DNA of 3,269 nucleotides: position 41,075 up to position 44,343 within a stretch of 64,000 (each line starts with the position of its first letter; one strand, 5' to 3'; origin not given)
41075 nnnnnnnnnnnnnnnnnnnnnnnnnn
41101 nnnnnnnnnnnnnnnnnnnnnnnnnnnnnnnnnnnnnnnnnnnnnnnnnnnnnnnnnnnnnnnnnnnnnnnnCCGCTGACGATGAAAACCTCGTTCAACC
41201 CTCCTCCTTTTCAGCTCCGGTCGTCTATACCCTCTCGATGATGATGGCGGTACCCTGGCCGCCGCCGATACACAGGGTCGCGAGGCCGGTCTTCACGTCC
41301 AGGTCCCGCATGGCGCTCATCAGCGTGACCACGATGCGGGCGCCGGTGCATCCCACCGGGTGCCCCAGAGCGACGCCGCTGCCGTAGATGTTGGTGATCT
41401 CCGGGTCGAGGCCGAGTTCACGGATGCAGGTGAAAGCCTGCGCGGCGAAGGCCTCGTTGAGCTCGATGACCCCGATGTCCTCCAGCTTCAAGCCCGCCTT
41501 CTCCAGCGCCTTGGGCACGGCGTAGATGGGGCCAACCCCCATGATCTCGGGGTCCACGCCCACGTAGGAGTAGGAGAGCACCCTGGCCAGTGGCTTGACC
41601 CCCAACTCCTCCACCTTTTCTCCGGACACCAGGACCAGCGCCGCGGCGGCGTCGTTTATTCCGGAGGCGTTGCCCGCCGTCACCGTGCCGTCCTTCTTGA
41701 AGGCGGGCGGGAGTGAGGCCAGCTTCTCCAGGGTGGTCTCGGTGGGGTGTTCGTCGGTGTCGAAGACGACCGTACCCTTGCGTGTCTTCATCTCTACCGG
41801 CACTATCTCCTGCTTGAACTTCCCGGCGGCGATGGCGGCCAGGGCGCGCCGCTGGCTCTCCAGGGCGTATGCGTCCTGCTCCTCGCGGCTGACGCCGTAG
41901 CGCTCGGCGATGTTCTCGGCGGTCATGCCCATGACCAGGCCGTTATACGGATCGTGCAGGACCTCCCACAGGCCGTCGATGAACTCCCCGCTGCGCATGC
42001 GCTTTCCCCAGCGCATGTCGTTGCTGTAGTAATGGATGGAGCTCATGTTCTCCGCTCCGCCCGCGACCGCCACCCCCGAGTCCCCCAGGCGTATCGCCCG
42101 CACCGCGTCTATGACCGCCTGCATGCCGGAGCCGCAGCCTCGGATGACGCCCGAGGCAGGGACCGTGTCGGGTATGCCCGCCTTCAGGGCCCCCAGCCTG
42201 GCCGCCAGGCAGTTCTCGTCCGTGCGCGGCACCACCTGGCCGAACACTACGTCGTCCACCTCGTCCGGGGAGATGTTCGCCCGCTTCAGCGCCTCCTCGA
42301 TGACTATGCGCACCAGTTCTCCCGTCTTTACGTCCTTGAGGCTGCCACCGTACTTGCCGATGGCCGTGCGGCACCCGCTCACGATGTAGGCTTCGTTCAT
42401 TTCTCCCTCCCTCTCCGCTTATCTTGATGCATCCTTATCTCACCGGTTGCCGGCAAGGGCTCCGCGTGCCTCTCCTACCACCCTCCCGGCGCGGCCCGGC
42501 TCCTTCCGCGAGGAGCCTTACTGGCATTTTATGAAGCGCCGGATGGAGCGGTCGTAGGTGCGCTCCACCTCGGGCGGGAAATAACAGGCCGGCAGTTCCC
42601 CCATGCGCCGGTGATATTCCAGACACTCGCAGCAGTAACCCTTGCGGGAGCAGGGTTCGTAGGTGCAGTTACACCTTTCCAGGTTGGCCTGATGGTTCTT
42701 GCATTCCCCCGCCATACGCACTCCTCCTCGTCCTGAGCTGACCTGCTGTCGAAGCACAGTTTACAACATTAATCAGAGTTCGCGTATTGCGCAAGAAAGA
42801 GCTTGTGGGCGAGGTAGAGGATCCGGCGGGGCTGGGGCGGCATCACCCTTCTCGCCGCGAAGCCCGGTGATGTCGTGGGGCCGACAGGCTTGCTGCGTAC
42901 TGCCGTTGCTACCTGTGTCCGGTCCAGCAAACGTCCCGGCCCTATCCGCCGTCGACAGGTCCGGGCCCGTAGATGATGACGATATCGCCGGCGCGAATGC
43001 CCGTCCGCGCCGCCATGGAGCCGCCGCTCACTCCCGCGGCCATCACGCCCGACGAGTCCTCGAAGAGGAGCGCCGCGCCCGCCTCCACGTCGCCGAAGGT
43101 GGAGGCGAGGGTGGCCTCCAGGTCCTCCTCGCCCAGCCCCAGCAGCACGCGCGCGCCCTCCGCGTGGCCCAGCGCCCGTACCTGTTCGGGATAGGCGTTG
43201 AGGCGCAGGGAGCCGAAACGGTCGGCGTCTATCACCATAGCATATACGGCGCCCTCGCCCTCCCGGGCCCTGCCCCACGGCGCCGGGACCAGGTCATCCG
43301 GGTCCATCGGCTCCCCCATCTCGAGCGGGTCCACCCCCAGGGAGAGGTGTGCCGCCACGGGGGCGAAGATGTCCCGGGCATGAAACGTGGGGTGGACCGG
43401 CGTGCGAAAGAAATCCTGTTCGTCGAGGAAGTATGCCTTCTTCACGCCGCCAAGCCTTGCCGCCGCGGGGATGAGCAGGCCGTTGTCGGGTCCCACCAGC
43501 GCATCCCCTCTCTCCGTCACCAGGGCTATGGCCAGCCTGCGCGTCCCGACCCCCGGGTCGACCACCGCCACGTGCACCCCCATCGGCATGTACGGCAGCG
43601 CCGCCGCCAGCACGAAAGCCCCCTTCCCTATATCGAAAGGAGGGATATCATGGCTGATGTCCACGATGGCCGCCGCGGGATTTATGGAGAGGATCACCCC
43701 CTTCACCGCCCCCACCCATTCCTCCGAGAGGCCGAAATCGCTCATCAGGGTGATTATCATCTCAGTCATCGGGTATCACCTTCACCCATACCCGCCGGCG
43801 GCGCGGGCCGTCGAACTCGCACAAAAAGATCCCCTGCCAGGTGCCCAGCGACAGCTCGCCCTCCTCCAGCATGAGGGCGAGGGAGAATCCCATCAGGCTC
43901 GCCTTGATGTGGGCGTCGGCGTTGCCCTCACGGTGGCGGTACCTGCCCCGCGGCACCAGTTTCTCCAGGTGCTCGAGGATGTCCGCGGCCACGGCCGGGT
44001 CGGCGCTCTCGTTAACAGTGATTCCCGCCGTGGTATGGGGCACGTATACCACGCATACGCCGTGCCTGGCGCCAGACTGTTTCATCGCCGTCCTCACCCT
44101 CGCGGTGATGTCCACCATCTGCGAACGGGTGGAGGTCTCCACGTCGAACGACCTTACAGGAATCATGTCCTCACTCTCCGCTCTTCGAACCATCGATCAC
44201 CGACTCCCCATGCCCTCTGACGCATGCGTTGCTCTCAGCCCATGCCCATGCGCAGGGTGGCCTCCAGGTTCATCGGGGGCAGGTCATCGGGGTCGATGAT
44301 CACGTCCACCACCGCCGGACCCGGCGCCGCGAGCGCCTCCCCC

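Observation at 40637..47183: Two ~125-bp direct repeats with internal 27-bp sub-repeats bracket a 6.3-kb metabolic gene block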

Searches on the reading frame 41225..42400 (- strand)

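Call 8: search_protein_families(library=pfam, proteins=[window:41225-42400:-])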
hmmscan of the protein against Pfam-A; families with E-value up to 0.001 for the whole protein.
window:41225-42400:- (391 aa): 3 families
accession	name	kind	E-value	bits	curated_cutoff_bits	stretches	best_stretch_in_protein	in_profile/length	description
PF00108.29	Thiolase_N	-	1.5e-89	300.2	26.4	1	5-260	2-259/260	Thiolase, N-terminal domain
PF02803.24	Thiolase_C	-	9.8e-49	164.5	27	1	269-390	2-123/123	Thiolase, C-terminal domain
PF00109.32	ketoacyl-synt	-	0.00013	22.1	20.8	0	89-121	174-206/252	Beta-ketoacyl synthase, N-terminal domain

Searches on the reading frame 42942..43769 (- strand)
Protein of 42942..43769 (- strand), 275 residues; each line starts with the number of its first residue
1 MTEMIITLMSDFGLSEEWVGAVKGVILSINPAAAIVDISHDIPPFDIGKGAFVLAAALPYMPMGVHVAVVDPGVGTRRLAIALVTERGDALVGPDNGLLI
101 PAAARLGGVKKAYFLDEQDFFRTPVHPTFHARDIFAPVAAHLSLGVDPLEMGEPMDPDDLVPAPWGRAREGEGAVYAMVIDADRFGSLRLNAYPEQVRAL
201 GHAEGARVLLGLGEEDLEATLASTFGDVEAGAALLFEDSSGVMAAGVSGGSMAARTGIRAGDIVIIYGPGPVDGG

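Call 8: search_protein_families(library=pfam, proteins=[window:42942-43769:-])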
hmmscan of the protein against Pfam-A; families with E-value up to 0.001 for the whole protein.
window:42942-43769:- (275 aa): 2 families
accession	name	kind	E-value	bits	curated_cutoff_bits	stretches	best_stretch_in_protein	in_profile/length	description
PF01887.21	SAM_HAT_N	-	1.3e-50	171.4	26.3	1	6-151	1-144/145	SAM hydroxide adenosyltransferase N-terminal domain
PF20257.3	SAM_HAT_C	-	4.5e-12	46.6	25.5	1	178-264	2-83/84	SAM hydroxide adenosyltransferase C-terminal domain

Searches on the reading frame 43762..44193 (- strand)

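Call 8: search_protein_families(library=pfam, proteins=[window:43762-44193:-])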
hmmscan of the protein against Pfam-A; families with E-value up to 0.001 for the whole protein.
window:43762-44193:- (143 aa): 1 family
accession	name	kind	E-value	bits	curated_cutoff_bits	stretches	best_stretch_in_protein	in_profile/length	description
PF01894.22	UPF0047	-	1.1e-43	148.5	27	1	28-139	1-117/117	Uncharacterised protein family UPF0047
